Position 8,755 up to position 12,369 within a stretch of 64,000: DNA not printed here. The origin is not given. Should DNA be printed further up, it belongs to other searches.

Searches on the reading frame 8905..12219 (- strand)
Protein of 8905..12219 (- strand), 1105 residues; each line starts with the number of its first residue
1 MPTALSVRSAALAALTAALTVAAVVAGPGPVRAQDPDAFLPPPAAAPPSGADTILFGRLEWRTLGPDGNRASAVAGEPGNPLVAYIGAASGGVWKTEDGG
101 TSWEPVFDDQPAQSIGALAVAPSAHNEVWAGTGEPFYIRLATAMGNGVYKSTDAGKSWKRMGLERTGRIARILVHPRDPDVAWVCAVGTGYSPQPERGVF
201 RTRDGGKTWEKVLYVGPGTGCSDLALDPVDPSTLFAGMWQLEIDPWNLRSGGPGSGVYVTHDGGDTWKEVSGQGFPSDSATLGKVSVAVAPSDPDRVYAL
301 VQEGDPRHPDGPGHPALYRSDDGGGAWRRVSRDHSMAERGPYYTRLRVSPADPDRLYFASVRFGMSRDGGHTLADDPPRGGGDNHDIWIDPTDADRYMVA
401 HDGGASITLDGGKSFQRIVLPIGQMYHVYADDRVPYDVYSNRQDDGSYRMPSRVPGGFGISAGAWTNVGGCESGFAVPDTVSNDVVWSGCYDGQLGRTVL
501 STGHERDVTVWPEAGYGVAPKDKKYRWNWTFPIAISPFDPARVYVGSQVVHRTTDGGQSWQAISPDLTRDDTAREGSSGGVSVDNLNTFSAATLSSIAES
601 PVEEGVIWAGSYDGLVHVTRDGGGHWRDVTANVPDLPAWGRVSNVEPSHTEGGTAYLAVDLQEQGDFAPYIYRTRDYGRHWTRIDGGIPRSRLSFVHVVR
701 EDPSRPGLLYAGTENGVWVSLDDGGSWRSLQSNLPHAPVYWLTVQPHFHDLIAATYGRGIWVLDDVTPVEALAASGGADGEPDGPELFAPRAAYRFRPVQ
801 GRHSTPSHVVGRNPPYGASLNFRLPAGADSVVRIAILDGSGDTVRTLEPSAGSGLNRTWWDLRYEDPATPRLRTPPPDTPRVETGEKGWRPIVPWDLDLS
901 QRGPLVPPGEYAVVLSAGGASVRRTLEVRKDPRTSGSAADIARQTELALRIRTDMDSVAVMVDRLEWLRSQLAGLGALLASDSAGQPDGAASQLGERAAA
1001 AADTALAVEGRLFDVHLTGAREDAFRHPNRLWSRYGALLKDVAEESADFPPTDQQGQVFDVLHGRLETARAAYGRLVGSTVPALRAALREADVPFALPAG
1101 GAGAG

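Call 16: search_protein_families(library=pfam, max_evalue=0.0001, proteins=[window:8905-12219:-])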
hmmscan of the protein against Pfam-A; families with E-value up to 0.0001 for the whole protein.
seq(1105 aa): 3 families
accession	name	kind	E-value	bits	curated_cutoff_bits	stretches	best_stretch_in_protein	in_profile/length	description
PF15902.12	Sortilin-Vps10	-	4.7e-26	92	33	1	93-212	3-112/446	Sortilin, neurotensin receptor 3,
PF02012.26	BNR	-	2.4e-08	33.2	27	0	200-211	1-12/12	BNR/Asp-box repeat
PF13088.12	BNR_2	-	1.4e-05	25.1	31.4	0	147-330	83-251/277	BNR repeat-like domain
